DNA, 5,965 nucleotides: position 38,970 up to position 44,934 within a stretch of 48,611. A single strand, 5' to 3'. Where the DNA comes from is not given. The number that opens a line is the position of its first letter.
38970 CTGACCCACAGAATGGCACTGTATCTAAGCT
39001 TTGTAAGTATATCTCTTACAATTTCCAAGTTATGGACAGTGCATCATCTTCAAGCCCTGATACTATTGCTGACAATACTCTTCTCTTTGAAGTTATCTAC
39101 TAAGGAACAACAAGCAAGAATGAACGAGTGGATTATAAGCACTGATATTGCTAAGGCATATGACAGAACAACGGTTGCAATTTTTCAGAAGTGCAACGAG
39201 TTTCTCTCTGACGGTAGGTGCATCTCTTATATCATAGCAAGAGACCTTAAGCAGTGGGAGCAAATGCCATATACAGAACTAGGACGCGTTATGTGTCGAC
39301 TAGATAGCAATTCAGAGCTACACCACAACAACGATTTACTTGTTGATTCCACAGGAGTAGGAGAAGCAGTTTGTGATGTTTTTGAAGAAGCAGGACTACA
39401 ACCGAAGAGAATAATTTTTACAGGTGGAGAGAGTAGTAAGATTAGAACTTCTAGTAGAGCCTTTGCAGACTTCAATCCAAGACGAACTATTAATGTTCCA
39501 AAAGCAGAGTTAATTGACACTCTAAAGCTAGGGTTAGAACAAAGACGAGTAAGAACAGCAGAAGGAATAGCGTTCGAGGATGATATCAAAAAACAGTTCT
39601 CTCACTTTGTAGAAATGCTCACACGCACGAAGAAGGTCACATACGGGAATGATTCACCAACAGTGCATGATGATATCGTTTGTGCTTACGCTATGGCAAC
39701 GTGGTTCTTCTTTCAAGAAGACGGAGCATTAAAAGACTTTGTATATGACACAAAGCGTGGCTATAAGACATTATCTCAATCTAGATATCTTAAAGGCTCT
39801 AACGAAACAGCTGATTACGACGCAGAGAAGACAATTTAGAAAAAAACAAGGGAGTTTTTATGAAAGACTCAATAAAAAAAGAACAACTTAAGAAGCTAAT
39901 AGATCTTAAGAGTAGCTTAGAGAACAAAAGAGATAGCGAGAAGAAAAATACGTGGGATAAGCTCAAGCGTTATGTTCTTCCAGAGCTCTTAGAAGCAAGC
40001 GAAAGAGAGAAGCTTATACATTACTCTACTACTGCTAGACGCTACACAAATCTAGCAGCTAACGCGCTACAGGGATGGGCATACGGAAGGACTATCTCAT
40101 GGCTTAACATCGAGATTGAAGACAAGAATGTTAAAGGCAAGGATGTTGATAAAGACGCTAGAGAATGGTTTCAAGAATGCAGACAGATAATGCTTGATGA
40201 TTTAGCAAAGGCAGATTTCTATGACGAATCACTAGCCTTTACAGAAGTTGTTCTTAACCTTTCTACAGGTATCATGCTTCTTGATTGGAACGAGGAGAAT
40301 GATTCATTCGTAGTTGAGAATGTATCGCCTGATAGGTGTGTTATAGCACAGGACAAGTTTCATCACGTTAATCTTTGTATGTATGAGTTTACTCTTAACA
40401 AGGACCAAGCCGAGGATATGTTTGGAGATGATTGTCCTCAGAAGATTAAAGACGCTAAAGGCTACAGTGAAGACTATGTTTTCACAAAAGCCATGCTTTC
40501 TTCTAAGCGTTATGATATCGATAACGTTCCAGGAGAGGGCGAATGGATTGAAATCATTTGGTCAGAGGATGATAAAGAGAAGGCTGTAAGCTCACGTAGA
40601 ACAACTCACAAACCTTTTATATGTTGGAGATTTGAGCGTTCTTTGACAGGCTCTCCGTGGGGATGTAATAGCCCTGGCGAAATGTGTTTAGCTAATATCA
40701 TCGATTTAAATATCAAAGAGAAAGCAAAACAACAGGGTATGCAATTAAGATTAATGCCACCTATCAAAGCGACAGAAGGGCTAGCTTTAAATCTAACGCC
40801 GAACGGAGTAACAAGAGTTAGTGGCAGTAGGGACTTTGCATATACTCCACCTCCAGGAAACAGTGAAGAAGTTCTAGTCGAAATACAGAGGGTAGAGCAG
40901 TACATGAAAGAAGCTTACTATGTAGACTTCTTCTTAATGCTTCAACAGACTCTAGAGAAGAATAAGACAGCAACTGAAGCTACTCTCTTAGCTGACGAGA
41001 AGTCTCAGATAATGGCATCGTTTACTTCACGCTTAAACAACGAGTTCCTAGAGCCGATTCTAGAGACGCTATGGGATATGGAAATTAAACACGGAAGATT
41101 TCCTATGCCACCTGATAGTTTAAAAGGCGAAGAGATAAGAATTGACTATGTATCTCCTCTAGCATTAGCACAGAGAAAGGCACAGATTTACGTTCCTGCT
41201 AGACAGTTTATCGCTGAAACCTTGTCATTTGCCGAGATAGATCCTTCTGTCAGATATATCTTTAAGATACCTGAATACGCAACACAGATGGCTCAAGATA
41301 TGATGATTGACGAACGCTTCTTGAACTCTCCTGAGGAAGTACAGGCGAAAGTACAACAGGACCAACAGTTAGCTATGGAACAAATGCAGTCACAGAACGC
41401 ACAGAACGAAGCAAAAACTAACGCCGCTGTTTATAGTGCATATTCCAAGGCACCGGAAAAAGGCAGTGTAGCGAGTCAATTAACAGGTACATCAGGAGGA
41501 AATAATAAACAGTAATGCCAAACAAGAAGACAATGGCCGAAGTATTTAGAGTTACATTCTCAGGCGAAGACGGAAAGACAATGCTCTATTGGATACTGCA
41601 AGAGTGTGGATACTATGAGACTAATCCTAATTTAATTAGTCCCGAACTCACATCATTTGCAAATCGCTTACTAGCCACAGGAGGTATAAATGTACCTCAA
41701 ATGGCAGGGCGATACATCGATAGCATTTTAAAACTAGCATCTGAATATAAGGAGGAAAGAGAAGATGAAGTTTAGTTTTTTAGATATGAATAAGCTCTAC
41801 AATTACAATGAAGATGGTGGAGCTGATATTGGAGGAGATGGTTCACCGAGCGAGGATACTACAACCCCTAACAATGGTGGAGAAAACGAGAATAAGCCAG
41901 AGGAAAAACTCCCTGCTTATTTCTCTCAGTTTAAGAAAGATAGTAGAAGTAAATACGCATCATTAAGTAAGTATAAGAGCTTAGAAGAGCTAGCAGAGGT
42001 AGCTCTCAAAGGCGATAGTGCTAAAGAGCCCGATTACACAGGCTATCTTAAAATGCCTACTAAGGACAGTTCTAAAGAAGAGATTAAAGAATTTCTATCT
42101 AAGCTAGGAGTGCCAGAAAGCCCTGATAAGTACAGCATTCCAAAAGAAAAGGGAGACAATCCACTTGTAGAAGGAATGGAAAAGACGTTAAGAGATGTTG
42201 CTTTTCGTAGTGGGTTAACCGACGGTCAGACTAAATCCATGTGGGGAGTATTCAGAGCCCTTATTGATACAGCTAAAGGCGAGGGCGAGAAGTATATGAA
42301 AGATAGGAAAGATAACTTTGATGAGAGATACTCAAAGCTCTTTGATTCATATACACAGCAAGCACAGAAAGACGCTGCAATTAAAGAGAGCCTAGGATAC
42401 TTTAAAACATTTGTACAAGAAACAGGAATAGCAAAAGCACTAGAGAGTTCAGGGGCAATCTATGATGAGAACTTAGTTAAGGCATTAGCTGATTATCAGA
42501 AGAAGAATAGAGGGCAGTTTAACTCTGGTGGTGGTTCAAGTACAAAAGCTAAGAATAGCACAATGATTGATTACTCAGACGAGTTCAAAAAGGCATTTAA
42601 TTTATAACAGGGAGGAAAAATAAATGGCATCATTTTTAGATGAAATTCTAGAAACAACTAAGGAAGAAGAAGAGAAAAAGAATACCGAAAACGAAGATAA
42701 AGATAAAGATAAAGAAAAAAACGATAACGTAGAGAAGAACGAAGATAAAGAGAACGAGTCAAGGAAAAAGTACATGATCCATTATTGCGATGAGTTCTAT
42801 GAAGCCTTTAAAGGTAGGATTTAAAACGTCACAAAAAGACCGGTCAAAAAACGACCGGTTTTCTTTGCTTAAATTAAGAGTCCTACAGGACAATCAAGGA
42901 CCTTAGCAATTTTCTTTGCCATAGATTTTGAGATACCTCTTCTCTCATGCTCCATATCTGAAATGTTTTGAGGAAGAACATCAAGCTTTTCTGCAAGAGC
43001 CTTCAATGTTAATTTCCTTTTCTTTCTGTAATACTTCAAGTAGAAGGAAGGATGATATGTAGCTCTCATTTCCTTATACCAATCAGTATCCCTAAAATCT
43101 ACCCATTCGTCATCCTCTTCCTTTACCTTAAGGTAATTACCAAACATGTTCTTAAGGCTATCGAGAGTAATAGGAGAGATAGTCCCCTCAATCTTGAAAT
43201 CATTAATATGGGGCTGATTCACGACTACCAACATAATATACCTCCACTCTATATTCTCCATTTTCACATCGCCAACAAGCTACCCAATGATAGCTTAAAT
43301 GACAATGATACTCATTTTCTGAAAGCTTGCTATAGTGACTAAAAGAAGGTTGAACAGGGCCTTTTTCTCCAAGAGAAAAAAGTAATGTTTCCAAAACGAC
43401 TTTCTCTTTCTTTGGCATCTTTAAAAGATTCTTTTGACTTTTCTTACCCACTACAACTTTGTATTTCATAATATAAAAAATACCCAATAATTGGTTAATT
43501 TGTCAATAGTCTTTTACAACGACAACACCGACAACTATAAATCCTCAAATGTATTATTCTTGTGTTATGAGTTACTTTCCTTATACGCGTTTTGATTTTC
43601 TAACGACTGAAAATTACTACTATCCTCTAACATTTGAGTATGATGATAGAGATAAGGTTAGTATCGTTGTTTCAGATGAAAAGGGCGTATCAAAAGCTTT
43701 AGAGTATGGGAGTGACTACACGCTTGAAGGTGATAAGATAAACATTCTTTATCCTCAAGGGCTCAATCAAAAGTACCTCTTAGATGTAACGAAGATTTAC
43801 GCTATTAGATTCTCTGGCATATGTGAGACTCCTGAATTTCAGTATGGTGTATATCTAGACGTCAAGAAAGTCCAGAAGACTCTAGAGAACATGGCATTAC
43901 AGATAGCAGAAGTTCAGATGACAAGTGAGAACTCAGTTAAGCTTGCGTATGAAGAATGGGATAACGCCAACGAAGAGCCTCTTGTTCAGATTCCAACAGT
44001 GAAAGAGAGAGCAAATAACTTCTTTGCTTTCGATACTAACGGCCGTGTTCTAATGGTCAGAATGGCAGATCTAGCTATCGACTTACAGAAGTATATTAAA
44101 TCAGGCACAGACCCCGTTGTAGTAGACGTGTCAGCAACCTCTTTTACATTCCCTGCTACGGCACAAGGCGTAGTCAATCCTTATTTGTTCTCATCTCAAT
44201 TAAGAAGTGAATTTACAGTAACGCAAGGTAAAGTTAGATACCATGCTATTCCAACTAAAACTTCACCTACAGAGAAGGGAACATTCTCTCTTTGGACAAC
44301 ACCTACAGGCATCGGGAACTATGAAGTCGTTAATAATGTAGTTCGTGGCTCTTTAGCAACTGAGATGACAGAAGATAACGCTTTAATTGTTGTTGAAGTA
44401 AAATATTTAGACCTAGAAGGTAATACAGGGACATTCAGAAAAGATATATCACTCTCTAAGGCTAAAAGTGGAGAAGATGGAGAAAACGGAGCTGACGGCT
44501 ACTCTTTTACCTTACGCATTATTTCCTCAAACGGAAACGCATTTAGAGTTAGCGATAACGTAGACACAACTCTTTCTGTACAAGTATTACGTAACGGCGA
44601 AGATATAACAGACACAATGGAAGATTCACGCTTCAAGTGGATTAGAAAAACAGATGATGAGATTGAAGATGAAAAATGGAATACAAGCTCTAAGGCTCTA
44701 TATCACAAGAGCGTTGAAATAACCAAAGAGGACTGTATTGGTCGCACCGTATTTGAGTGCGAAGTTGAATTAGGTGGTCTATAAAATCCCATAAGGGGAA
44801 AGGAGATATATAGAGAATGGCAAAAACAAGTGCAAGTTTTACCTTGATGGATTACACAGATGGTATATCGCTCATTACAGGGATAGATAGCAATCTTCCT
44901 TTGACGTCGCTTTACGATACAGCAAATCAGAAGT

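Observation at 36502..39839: Large terminase split into separate ATPase and nuclease ORFs by a 1.64-kb cargo insertion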

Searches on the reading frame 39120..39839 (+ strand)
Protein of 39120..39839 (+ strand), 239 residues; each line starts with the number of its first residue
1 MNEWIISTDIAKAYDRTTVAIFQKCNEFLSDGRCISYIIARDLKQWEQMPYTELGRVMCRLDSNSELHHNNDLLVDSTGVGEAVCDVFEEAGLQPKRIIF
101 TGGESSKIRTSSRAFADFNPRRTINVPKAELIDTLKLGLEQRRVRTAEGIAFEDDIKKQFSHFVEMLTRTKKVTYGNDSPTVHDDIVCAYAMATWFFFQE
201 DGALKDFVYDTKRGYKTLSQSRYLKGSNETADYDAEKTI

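Call 3: search_protein_families(library=pfam, proteins=[window:39120-39839:+], max_evalue=0.1)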
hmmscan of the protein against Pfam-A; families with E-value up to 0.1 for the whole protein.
window:39120-39839:+ (239 aa): 0 families

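Call 4: search_protein_families(library=phrogs, proteins=[window:39120-39839:+], max_evalue=0.01)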
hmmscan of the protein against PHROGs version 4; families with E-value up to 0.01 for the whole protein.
window:39120-39839:+ (239 aa): 1 family
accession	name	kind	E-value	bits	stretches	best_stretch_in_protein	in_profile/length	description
phrog_27743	-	unknown function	1.8e-22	81.1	1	35-198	60-212/233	-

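Call 11: search_solved_structures(query=window:39120-39839:+, max_evalue=10, show_alignments=2)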
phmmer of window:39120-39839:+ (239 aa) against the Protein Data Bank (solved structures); distinct sequences matched with E-value up to 10: 2.
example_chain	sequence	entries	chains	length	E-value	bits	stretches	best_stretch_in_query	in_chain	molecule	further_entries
6xyw_Bv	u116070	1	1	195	0.91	12.1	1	87-174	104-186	AT5g49210/K21P3_8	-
1xfe_A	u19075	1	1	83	1.8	11.1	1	30-75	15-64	Low-density lipoprotein receptor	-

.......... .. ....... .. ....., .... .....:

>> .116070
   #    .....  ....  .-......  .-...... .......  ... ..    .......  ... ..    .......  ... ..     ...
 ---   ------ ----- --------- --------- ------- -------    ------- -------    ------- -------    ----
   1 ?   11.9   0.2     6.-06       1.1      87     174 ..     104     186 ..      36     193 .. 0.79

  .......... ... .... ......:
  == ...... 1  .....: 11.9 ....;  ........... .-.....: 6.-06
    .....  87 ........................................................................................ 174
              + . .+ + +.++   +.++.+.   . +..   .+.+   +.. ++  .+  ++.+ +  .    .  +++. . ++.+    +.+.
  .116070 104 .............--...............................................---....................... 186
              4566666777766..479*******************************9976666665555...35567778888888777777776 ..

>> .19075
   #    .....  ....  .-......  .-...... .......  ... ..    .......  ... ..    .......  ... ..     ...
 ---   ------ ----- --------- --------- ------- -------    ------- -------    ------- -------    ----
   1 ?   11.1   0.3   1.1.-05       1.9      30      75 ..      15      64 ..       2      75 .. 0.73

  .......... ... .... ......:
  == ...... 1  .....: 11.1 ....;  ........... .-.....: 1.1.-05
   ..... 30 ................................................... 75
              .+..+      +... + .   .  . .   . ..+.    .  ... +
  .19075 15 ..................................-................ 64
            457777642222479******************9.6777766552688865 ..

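Call 31: find_homologous_proteins(query=window:39120-39839:+, max_evalue=0.00001)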
Query window:39120-39839:+ (239 aa): 21 proteins with E <= 0.00001 among 118 candidates.
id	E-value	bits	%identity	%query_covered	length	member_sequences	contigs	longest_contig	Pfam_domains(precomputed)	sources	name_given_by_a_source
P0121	1.4e-151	520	95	100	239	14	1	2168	-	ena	-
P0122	7.3e-111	387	71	100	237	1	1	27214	-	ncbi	-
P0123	7.2e-110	384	70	100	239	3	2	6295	-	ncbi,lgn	-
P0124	1.6e-109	383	71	100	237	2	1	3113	-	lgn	-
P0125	1.6e-106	373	68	100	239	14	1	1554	-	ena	-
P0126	2.0e-106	373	69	100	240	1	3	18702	-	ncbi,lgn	-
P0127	4.0e-106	372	66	100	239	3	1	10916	-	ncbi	-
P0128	2.7e-104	366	64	100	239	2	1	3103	-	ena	-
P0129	8.4e-103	361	65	100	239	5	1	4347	-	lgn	-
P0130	1.0e-102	360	67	100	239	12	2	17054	-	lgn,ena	-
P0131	6.8e-100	351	65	100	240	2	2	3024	-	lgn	-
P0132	1.2e-73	265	54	100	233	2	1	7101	-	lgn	-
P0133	4.6e-73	263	54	100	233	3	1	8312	-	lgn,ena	-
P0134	2.3e-72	261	53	100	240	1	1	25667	-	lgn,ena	-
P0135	2.3e-71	258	52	100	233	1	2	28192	-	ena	-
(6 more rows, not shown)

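Call 33: search_solved_structures(query=A2, max_evalue=10, show_alignments=2)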
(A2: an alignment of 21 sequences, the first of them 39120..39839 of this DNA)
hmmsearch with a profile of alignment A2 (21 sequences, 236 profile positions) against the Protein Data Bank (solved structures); distinct sequences matched with E-value up to 10: 3.
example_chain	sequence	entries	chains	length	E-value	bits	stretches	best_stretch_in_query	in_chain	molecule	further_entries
5tge_A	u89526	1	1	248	0.00017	24.4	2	41-94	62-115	Phage terminase large subunit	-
5m1q_A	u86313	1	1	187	0.00049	22.9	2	41-94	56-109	Phage terminase large subunit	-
5m1f_A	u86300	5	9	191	0.00053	22.8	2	41-94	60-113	Phage terminase large subunit | Terminase large subunit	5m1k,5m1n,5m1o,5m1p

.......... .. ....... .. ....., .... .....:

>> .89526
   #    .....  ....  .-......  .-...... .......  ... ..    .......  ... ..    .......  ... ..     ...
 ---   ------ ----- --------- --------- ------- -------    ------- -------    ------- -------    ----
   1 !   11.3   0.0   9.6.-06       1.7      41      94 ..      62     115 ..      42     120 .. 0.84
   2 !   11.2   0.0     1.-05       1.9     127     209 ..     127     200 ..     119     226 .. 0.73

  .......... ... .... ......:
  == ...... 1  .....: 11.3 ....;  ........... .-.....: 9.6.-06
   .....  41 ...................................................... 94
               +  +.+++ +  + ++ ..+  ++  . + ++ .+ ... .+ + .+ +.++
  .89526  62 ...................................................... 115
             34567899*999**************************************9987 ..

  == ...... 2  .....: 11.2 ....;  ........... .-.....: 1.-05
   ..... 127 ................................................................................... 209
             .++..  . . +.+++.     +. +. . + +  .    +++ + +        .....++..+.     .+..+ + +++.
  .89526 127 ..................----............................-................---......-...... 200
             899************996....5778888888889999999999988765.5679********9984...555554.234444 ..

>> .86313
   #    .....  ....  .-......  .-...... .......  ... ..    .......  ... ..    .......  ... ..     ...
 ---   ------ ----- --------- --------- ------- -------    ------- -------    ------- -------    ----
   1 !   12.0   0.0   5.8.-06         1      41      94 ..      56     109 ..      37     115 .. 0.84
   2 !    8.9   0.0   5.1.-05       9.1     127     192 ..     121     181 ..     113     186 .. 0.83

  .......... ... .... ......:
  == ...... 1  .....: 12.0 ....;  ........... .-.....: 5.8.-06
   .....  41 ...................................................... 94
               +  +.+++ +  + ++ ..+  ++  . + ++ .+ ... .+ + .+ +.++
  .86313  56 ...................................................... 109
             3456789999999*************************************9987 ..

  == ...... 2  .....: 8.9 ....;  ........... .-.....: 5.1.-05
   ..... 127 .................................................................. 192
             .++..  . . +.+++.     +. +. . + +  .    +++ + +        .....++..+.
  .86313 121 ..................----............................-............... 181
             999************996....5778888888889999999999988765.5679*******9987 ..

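Call 62: search_protein_families(library=ncbifam, proteins=[window:39120-39839:+], max_evalue=0.1)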
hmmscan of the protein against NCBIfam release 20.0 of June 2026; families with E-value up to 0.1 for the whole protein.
window:39120-39839:+ (239 aa): 0 families

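Call 89: search_dna_similar(query=window:39120-39839:+, collection=phages, mode=protein, max_evalue=0.001, max_rows=30)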
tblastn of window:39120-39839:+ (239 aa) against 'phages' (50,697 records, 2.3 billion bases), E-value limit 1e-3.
No match.

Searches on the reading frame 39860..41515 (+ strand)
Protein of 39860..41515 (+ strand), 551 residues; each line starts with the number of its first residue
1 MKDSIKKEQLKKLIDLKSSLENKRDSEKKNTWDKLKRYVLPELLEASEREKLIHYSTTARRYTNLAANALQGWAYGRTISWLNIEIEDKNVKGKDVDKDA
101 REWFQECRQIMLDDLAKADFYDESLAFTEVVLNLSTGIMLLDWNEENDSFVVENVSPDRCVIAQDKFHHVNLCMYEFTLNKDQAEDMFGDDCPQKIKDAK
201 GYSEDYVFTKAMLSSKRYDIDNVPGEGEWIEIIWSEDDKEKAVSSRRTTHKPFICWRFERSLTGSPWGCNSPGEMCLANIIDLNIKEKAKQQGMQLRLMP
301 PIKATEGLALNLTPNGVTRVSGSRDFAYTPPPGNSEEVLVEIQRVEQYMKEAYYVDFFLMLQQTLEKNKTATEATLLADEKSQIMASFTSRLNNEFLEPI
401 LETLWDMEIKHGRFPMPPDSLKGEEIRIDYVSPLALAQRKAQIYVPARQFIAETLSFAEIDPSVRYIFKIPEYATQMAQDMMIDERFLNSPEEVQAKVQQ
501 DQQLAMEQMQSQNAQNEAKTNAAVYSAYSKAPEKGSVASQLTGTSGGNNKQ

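Call 3: search_protein_families(library=pfam, proteins=[window:39860-41515:+], max_evalue=0.1)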
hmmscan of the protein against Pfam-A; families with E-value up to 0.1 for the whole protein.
window:39860-41515:+ (551 aa): 1 family
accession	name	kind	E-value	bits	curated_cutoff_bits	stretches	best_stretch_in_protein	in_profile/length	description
PF12236.14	Head-tail_con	-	2.2e-60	205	27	1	12-487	3-488/489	Bacteriophage head to tail connecting protein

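Call 4: search_protein_families(library=phrogs, proteins=[window:39860-41515:+], max_evalue=0.01)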
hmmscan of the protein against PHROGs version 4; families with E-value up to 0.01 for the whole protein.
window:39860-41515:+ (551 aa): 4 families
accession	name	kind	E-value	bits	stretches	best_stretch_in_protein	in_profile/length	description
phrog_332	-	connector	4e-74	250.9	1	6-523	7-539/560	head-tail adaptor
phrog_21643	-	unknown function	8.3e-28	98.2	1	340-531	67-253/268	-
phrog_21528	-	unknown function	1.5e-12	48.5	1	14-205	7-204/224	-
phrog_449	-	connector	8.3e-09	35.4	1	370-522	364-509/520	head-tail adaptor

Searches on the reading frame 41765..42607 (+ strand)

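Call 54: search_protein_families(library=phrogs, proteins=[window:41765-42607:+], max_evalue=0.001)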
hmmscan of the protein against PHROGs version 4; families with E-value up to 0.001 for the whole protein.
window:41765-42607:+ (280 aa): 1 family
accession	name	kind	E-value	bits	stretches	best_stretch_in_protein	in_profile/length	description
phrog_3742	-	unknown function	7.3e-09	37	1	28-160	24-151/287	-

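Call 55: search_protein_families(library=pfam, proteins=[window:41765-42607:+], max_evalue=0.001)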
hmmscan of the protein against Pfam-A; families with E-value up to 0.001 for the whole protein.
window:41765-42607:+ (280 aa): 0 families

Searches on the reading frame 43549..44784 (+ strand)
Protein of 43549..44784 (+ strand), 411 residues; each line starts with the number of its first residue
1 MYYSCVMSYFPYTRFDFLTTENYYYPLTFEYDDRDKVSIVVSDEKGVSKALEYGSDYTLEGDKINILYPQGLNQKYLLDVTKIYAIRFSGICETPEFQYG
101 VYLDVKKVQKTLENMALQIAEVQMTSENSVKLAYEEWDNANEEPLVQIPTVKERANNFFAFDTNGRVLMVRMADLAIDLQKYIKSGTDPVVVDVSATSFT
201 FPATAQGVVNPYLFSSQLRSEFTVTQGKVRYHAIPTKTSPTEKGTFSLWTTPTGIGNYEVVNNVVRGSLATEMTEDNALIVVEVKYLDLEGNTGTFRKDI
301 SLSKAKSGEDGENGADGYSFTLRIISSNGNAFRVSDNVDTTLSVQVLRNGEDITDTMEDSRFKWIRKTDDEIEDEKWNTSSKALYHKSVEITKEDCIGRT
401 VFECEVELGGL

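Call 54: search_protein_families(library=phrogs, proteins=[window:43549-44784:+], max_evalue=0.001)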
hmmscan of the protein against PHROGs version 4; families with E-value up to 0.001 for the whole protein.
window:43549-44784:+ (411 aa): 6 families
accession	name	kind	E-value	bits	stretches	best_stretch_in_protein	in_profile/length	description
phrog_26822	-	unknown function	5.6e-13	49.3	1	317-407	427-516/530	-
phrog_2929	-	tail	5.5e-11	41.5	1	318-406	593-679/1939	tail fiber protein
phrog_2204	-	other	9.1e-10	38.6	1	318-408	662-750/764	glycerophosphoryl diester phosphodiesterase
phrog_35697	-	tail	1.9e-09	37.2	1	316-408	960-1050/1052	tail fiber protein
phrog_17422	-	unknown function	4.1e-08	32.5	1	305-404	844-944/961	-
phrog_3267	-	tail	3.2e-07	30.8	1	321-407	281-367/369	tail protein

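Call 55: search_protein_families(library=pfam, proteins=[window:43549-44784:+], max_evalue=0.001)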
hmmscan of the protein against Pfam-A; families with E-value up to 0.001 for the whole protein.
window:43549-44784:+ (411 aa): 0 families
